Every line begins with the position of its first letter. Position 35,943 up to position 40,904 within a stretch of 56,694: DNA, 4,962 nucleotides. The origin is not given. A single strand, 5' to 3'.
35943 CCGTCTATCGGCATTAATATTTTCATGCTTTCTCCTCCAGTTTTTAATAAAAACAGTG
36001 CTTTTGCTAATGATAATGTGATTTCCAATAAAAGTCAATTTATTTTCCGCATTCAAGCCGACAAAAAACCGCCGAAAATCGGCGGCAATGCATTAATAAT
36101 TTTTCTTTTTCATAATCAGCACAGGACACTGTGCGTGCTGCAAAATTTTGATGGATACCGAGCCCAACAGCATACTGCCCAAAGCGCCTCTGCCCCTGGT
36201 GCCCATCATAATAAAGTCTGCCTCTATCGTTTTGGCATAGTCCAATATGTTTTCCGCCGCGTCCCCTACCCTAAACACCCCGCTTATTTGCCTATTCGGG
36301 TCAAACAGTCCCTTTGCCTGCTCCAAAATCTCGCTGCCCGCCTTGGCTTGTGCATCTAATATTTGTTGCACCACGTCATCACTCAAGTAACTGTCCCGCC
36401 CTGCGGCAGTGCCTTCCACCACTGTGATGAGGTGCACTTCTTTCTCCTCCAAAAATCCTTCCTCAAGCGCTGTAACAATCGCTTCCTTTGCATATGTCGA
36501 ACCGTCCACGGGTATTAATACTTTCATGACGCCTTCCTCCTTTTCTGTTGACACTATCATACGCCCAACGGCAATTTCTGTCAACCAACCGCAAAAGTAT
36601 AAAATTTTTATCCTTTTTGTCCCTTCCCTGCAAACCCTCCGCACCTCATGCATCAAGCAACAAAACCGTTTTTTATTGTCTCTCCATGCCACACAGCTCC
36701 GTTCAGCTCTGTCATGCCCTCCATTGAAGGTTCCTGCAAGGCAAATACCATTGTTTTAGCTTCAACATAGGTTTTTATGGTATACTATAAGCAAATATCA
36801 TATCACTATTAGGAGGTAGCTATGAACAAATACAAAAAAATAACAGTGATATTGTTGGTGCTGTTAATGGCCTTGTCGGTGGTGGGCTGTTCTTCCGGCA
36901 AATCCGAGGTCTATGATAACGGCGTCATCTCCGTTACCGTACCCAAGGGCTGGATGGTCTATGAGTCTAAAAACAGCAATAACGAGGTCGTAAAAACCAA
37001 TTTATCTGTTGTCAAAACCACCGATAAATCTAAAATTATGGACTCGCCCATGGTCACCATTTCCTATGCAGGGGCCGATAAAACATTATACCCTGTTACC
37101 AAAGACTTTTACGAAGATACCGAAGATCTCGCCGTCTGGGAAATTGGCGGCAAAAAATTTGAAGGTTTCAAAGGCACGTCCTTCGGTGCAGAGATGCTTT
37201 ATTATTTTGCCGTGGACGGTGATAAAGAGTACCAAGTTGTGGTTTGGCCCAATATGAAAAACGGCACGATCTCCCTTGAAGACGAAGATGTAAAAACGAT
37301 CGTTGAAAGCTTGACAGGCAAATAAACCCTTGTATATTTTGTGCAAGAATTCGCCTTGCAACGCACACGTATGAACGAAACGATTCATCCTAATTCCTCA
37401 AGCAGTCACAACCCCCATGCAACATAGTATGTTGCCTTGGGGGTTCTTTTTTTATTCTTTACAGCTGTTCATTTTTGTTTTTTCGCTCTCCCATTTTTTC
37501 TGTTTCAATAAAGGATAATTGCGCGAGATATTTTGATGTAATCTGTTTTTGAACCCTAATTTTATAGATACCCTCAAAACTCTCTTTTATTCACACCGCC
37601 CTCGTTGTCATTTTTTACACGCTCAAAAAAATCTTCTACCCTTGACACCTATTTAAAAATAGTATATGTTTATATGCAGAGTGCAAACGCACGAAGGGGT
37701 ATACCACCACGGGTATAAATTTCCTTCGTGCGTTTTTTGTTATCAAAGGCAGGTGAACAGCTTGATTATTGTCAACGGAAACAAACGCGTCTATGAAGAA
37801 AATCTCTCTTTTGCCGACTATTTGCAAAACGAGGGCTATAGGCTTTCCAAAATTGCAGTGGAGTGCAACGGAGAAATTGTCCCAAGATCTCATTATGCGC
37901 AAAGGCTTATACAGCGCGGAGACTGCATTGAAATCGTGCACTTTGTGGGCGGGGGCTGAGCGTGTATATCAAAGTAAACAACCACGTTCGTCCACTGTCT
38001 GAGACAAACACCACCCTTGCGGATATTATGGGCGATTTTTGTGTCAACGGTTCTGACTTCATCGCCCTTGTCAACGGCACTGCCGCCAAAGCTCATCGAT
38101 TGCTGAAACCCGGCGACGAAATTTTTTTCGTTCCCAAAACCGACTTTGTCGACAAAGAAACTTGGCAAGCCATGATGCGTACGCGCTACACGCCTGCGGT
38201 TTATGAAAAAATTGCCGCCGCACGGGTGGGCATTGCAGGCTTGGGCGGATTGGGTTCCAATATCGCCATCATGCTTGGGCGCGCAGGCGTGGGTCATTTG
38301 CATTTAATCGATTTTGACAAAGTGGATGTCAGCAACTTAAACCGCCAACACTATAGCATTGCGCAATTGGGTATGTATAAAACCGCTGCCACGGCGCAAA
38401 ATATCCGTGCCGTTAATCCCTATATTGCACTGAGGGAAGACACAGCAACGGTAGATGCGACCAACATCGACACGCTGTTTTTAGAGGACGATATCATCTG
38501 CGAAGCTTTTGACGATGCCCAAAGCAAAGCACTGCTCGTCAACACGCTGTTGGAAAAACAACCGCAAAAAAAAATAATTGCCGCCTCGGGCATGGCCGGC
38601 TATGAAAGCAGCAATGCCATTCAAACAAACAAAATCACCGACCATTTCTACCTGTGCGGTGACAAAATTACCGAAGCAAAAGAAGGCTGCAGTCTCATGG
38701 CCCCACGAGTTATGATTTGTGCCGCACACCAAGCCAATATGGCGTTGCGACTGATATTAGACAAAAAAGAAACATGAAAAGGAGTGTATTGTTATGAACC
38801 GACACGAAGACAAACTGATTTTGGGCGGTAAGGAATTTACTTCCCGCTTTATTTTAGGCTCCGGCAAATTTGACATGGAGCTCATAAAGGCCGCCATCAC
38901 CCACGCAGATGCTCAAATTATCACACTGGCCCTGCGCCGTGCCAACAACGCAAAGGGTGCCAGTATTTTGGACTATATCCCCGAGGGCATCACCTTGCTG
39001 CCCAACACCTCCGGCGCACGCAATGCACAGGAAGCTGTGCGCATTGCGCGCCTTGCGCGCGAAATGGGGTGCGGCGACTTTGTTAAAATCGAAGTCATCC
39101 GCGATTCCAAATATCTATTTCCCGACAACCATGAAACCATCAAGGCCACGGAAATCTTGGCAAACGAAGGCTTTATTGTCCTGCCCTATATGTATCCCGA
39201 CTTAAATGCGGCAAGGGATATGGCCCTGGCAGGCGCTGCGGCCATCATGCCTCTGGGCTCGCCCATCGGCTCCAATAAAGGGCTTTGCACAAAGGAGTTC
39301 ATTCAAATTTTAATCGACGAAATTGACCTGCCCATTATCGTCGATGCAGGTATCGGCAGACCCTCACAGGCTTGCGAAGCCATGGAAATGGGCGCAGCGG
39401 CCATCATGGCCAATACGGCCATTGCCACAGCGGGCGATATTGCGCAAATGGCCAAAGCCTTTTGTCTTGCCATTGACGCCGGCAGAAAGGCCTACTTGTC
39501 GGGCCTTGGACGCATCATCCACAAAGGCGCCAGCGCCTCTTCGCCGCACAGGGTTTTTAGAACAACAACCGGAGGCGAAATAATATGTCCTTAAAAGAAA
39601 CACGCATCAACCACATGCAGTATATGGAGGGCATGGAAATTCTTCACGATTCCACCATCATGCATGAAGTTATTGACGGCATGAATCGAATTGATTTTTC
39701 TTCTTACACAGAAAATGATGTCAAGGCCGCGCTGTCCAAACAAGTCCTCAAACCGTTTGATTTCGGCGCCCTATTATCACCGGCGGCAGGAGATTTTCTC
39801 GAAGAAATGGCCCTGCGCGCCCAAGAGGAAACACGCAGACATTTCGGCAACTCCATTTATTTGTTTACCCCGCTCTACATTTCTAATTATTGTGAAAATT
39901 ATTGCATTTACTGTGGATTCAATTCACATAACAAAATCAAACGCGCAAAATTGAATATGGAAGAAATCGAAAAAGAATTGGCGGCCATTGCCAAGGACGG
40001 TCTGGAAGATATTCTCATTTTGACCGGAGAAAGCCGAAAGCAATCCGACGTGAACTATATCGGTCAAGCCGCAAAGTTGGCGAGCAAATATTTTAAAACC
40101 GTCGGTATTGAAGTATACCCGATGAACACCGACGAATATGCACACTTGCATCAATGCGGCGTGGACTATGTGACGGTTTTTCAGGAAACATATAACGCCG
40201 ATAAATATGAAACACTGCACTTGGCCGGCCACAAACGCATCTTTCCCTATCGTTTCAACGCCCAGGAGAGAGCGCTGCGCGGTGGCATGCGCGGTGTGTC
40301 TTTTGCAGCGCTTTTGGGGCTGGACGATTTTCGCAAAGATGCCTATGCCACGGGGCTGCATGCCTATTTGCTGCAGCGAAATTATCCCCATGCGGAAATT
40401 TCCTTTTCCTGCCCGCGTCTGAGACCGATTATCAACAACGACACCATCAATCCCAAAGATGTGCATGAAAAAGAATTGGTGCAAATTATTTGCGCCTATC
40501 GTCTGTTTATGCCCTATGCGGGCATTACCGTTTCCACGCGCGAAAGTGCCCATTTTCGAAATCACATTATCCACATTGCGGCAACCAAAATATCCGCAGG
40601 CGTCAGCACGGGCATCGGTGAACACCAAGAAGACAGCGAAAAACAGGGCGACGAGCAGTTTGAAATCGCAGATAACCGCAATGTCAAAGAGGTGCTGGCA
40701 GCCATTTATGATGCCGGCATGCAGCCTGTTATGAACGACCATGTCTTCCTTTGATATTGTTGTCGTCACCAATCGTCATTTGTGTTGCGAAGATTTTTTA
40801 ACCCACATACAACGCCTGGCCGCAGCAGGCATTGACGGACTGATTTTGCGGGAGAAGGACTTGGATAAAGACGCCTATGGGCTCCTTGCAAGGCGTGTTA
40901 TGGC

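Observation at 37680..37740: The thi leader has no THI-box but carries a nested hairpin plus U-tract: candidate HMP-PP (thiS-motif) riboswitch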

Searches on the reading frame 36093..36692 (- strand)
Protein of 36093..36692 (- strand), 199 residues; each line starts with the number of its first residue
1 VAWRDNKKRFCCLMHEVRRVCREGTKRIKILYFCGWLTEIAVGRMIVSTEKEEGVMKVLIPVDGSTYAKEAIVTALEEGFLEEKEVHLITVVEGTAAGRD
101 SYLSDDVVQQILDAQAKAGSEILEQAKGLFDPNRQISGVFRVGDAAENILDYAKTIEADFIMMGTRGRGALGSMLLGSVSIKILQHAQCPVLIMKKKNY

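Call 7: search_protein_families(library=pfam, proteins=[window:36093-36692:-])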
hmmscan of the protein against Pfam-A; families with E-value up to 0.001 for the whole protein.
window:36093-36692:- (199 aa): 1 family
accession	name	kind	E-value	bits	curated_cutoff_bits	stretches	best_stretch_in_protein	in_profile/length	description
PF00582.32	Usp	-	1.9e-27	97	24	1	56-195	3-141/141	Universal stress protein family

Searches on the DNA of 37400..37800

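Call 4: search_rna_families(source=window, start=37400, end=37800, threshold=evalue, max_evalue=10, show_alignments=6)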
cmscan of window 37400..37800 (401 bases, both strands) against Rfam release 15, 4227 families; matches with E-value up to 10: 3.
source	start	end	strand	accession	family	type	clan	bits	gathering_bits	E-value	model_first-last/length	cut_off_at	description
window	37651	37743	+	RF02425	SpF01_sRNA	Gene; sRNA;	-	18.1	55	7.6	1-80/80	no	Streptococcus sRNA SpF01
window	37664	37789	-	RF00396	SNORA13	Gene; snRNA; snoRNA; HACA-box;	CL00028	13.8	53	9.7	1-134/134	no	Small nucleolar RNA SNORA13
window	37400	37481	-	RF01675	CrcZ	Gene; sRNA;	-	8.1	95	5.5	1-97/398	3'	Pseudomonas sRNA CrcZ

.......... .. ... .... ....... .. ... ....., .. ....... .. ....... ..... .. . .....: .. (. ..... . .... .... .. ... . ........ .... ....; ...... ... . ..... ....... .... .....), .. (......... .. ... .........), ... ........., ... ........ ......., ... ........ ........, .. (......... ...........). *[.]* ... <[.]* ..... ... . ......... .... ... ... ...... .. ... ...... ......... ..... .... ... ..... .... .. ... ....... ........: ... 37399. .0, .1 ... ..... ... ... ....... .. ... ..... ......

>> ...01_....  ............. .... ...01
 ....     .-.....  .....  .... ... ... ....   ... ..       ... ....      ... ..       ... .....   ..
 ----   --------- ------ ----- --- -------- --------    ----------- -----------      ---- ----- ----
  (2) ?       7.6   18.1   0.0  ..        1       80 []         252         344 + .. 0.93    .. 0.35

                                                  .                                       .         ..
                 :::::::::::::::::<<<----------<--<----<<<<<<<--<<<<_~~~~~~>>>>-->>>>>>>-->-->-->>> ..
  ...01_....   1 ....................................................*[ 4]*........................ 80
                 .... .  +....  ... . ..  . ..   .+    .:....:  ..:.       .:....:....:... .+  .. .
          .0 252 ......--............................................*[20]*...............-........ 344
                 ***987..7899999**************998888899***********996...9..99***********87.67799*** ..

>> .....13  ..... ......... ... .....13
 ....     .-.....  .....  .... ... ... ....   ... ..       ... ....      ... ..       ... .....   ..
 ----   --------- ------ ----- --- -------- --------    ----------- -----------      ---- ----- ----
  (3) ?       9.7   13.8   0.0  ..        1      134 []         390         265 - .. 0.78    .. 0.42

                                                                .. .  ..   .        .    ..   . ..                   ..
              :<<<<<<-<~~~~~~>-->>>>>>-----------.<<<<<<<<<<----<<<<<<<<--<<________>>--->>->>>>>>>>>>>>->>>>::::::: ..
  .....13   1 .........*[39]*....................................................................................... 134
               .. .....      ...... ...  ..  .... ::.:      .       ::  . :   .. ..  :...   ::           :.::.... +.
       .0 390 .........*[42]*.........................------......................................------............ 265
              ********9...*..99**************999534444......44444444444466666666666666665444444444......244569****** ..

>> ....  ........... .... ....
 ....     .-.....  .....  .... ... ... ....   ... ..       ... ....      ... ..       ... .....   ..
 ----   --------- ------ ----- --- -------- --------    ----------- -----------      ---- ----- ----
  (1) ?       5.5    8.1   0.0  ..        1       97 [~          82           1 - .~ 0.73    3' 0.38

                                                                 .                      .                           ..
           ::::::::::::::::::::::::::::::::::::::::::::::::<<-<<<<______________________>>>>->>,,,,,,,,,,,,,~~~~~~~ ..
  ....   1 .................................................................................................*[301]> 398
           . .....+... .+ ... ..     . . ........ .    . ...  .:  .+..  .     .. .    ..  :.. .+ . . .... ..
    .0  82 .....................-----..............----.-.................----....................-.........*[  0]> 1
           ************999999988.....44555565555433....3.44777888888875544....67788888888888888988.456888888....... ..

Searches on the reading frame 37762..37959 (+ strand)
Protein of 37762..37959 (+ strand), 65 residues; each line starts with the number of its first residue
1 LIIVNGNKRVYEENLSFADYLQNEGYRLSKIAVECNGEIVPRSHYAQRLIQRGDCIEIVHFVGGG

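Call 7: search_protein_families(library=pfam, proteins=[window:37762-37959:+])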
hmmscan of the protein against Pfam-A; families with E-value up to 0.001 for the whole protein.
window:37762-37959:+ (65 aa): 1 family
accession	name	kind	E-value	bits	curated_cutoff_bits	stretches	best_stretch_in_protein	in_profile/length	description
PF02597.26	ThiS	-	4.4e-11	43.6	22.5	1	4-65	3-76/76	ThiS family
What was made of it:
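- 37751..37764 (+): Ribosome-binding site AGGTGA (37751-56) and thiS start codon TTG (37762). The Pfam ThiS profile covers residues 4-65 of the 65-aa product (call 7).
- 37762..37959 (+): thiS (65 aa), the first regulated gene. PF02597, E 4e-11 (call 7).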

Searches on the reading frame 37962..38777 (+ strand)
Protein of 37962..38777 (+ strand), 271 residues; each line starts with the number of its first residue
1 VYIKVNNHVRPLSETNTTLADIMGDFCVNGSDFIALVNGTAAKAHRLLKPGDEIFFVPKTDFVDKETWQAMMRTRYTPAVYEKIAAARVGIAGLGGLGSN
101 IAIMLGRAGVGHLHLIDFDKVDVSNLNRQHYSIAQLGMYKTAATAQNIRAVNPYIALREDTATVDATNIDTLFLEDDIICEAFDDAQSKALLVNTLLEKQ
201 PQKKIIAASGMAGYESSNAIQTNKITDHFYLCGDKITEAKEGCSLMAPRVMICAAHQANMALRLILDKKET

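Call 7: search_protein_families(library=pfam, proteins=[window:37962-38777:+])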
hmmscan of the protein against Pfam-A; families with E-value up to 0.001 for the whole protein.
window:37962-38777:+ (271 aa): 1 family
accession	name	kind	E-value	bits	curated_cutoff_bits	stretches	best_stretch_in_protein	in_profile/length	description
PF00899.27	ThiF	-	7.5e-35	120.6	28.1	1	77-270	11-207/238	ThiF family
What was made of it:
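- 37962..38777 (+): thiF (271 aa). PF00899, E 7.5e-35 (call 7).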

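Call 31: find_related_loci(query=window:37962-38777:+, collection=metagenome_contigs, flank=2500)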
Query window:37962-38777:+ (271 aa) in metagenome_contigs; peptide patterns used: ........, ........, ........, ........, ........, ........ (x = any residue, [..] = any of these).
599 stretches matched a pattern (row limit reached: there are more); 231 encode a relative of the query (tblastn E <= 1e-3); the best 80 are kept; 80 distinct loci.
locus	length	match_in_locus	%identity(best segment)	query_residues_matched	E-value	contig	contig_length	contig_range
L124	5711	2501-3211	52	34-270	4e-78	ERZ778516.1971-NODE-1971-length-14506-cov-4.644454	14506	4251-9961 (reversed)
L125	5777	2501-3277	49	10-270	2e-77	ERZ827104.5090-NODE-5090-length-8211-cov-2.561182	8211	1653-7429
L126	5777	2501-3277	49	10-270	5e-77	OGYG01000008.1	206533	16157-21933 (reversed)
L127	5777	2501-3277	49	10-270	5e-77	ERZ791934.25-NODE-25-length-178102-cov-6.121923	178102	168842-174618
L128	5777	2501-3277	48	10-270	1e-76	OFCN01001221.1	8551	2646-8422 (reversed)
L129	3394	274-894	55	62-268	5e-77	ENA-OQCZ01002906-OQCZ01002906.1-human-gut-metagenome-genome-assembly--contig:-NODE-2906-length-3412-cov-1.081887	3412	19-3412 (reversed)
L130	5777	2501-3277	49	10-270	5e-77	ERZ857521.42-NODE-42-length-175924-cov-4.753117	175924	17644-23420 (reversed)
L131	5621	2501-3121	55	62-268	7e-77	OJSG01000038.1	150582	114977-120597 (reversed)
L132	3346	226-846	55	62-268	2e-76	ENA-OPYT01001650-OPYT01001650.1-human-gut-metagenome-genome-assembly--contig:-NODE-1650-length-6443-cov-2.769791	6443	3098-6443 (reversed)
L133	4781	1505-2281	49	10-270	4e-76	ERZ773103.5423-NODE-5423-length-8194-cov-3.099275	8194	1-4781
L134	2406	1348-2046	53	38-270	4e-78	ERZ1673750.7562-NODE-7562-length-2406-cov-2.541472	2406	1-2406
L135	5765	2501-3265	49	12-266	4e-76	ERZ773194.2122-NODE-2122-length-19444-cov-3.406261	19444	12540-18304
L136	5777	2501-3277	48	10-270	4e-76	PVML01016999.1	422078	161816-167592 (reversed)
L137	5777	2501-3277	49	10-270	1e-75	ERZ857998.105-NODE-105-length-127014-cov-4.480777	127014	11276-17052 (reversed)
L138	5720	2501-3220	50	31-270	2e-75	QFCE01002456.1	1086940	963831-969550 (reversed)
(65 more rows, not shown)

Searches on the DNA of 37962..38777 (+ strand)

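Call 49: search_rna_families(sources=[L124, L125, L126, L127, L128, L130, L135, L136, L137, L138, L141, L144, L147, L156, L157, L172, L174, L176, L131, L139], threshold=gathering)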
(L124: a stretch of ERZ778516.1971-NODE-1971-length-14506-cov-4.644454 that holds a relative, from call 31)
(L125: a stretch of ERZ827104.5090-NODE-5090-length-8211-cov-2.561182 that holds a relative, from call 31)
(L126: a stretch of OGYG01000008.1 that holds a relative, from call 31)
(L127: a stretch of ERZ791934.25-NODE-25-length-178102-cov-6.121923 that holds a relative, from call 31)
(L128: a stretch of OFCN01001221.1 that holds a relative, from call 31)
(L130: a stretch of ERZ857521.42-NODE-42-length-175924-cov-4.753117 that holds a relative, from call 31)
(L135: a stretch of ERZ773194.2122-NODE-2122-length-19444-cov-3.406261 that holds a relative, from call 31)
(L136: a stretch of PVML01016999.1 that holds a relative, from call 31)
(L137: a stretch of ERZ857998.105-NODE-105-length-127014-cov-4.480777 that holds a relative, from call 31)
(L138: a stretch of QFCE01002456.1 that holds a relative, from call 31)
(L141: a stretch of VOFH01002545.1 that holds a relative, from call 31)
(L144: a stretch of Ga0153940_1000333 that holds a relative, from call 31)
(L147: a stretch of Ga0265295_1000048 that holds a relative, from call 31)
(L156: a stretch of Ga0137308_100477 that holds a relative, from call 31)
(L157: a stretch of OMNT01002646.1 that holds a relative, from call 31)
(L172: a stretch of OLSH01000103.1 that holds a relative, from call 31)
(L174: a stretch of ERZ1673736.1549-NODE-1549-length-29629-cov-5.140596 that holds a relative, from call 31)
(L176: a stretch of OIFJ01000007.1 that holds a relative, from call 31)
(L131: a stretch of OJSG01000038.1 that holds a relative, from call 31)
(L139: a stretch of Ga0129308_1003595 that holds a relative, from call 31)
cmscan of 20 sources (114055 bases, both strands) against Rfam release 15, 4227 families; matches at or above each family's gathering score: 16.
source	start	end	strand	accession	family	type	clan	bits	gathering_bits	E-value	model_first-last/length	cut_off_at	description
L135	2108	2214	+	RF00059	TPP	Cis-reg; riboswitch;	-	68.9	54.3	3.3e-11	1-105/105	no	TPP riboswitch aptamer (THI element)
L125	2070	2177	+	RF00059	TPP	Cis-reg; riboswitch;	-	67.4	54.3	8e-11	1-105/105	no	TPP riboswitch aptamer (THI element)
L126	2069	2176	+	RF00059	TPP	Cis-reg; riboswitch;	-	67.4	54.3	8e-11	1-105/105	no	TPP riboswitch aptamer (THI element)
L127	2069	2176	+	RF00059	TPP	Cis-reg; riboswitch;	-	67.4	54.3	8e-11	1-105/105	no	TPP riboswitch aptamer (THI element)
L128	2069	2176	+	RF00059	TPP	Cis-reg; riboswitch;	-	67.4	54.3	8e-11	1-105/105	no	TPP riboswitch aptamer (THI element)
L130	2069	2176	+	RF00059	TPP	Cis-reg; riboswitch;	-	67.4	54.3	8e-11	1-105/105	no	TPP riboswitch aptamer (THI element)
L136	2069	2176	+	RF00059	TPP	Cis-reg; riboswitch;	-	67.4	54.3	8e-11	1-105/105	no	TPP riboswitch aptamer (THI element)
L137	2069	2176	+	RF00059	TPP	Cis-reg; riboswitch;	-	67.4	54.3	8e-11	1-105/105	no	TPP riboswitch aptamer (THI element)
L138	2012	2119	+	RF00059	TPP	Cis-reg; riboswitch;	-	67.4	54.3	8e-11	1-105/105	no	TPP riboswitch aptamer (THI element)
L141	2002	2109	+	RF00059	TPP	Cis-reg; riboswitch;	-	67.4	54.3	8e-11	1-105/105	no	TPP riboswitch aptamer (THI element)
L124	2014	2120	+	RF00059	TPP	Cis-reg; riboswitch;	-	63.7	54.3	6.2e-10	1-105/105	no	TPP riboswitch aptamer (THI element)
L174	2044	2151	+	RF00059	TPP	Cis-reg; riboswitch;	-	63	54.3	9.3e-10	1-105/105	no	TPP riboswitch aptamer (THI element)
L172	724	832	+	RF00059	TPP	Cis-reg; riboswitch;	-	62.8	54.3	1.1e-09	1-105/105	no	TPP riboswitch aptamer (THI element)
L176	724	832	+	RF00059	TPP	Cis-reg; riboswitch;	-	62.8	54.3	1.1e-09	1-105/105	no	TPP riboswitch aptamer (THI element)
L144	2069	2166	+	RF00059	TPP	Cis-reg; riboswitch;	-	62.1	54.3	1.6e-09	1-105/105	no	TPP riboswitch aptamer (THI element)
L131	1906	2011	+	RF00059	TPP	Cis-reg; riboswitch;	-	60.6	54.3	3.6e-09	1-105/105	no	TPP riboswitch aptamer (THI element)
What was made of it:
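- Closest known: TPP riboswitch. Same: It regulates the same operon in many relatives: 15 of 18 ThiF-retrieved loci that lack the thiS motif carry it (call 49).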

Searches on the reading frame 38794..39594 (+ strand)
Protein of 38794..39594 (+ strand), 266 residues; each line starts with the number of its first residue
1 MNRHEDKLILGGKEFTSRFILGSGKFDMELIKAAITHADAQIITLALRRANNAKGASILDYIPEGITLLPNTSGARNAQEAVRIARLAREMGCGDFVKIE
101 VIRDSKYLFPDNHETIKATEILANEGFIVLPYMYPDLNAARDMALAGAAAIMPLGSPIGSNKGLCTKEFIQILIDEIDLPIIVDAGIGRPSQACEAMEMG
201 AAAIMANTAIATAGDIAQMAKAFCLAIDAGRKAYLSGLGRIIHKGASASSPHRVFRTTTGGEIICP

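Call 7: search_protein_families(library=pfam, proteins=[window:38794-39594:+])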
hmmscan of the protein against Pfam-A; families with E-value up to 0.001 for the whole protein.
window:38794-39594:+ (266 aa): 2 families
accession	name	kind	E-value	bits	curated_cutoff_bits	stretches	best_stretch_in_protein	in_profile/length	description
PF05690.20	ThiG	-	1.6e-99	332.7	23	1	10-251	2-247/247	Thiazole biosynthesis protein ThiG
PF00977.27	His_biosynth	-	0.00067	19.6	23.6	0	167-245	62-139/228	Histidine biosynthesis protein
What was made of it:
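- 38794..39594 (+): thiG (266 aa). PF05690, E 1.6e-99 (call 7).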

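Call 22: find_encoding_contigs(protein=window:38794-39594:+, flank=3000, max_places=6)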
Protein window:38794-39594:+ (266 aa): 3 contigs read that carry it; 3 places shown.
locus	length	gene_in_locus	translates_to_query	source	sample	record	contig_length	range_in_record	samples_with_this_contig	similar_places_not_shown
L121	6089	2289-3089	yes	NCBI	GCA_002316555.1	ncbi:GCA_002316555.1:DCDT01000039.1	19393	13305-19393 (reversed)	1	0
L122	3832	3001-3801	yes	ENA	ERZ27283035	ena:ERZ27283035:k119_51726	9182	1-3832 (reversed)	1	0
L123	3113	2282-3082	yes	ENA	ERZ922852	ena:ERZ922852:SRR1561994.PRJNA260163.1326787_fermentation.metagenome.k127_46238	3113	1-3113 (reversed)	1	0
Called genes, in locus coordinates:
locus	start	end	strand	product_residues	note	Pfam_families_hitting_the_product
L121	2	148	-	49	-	?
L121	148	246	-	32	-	-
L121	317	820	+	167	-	-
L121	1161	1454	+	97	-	PF02597:ThiS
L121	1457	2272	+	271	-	PF00899:ThiF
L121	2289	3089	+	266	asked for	PF05690:ThiG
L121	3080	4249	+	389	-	PF04055:Radical_SAM, PF06968:BATS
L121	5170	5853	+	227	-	PF00072:Response_reg, PF00486:Trans_reg_C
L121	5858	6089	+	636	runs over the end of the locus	PF00512:HisKA, PF02518:HATPase_c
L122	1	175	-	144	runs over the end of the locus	PF00582:Usp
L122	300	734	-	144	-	PF00582:Usp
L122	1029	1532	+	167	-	-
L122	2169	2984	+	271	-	PF00899:ThiF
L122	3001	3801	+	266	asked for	PF05690:ThiG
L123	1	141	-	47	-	?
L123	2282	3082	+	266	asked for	PF05690:ThiG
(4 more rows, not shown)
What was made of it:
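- Gene callers annotated a 97-aa ThiS on two identical public contigs (call 22).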

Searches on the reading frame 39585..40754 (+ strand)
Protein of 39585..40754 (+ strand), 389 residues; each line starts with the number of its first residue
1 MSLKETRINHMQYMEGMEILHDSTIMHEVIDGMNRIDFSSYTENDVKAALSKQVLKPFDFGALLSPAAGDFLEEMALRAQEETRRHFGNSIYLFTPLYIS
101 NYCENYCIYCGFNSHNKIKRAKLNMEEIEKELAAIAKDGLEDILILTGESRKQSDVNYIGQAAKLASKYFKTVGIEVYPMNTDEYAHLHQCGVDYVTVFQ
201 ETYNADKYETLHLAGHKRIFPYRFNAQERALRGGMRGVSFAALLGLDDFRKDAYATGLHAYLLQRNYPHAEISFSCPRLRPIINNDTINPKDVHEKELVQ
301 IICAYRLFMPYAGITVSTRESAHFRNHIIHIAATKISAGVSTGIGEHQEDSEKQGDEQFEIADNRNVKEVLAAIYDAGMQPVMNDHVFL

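Call 7: search_protein_families(library=pfam, proteins=[window:39585-40754:+])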
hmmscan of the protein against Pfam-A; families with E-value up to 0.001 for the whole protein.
window:39585-40754:+ (389 aa): 2 families
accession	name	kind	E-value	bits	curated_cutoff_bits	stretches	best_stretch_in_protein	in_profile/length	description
PF06968.18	BATS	-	2.8e-20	72.7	22.2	1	275-380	1-88/88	Biotin and Thiamin Synthesis associated domain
PF04055.27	Radical_SAM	-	3e-11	44.2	29.5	1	98-237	2-143/166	Radical SAM superfamily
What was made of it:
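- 39585..40754 (+): thiH (389 aa; radical SAM plus BATS domains). PF04055 and PF06968 (call 7).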
